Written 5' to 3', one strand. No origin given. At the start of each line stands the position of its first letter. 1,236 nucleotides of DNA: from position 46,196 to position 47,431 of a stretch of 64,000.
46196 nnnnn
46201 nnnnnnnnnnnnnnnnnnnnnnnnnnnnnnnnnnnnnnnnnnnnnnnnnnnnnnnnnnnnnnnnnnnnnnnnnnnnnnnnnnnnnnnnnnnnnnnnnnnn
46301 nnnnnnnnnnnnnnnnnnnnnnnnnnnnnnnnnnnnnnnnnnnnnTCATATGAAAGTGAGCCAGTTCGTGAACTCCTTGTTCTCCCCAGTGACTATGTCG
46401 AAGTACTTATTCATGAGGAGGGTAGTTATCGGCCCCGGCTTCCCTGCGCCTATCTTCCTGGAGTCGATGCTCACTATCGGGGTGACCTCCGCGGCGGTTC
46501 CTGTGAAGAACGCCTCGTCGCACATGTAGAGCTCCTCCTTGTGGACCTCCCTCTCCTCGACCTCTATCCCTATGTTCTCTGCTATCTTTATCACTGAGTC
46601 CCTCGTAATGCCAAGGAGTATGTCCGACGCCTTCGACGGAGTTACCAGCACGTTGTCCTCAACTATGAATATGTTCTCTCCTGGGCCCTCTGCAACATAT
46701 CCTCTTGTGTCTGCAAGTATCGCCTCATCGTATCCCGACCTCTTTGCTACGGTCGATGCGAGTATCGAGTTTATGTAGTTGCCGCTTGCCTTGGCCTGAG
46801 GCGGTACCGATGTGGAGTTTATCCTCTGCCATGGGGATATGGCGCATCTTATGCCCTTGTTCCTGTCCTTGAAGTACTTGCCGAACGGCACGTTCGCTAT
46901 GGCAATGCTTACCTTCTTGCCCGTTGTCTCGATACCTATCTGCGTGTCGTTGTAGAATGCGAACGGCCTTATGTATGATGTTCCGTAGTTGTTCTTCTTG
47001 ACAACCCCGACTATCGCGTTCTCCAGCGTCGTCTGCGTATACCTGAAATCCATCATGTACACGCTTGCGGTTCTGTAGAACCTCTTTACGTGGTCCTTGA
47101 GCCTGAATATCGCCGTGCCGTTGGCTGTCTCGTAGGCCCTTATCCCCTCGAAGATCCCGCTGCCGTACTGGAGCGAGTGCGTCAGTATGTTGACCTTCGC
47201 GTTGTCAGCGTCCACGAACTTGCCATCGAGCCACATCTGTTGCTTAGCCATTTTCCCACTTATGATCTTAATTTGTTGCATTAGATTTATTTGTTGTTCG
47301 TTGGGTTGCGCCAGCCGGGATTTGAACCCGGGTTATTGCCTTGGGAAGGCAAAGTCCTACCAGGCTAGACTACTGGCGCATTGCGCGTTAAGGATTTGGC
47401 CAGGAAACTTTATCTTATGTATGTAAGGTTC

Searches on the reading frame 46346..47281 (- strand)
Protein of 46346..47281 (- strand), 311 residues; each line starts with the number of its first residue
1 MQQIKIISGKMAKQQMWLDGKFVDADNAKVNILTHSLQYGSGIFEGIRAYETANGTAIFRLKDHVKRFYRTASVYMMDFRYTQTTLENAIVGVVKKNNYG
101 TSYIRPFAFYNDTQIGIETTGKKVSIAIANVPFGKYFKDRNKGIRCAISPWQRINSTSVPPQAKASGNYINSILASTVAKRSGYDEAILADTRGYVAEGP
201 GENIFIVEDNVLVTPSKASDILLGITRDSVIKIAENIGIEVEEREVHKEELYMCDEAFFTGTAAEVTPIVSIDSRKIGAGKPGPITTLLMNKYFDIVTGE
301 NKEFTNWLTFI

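Call 68: search_protein_families(library=pfam, proteins=[window:46346-47281:-], max_evalue=0.01)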
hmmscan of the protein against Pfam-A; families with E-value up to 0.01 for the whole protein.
window:46346-47281:- (311 aa): 1 family
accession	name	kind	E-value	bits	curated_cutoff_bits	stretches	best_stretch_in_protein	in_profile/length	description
PF01063.24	Aminotran_4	-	5.7e-54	183.7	28.5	1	42-272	1-223/223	Amino-transferase class IV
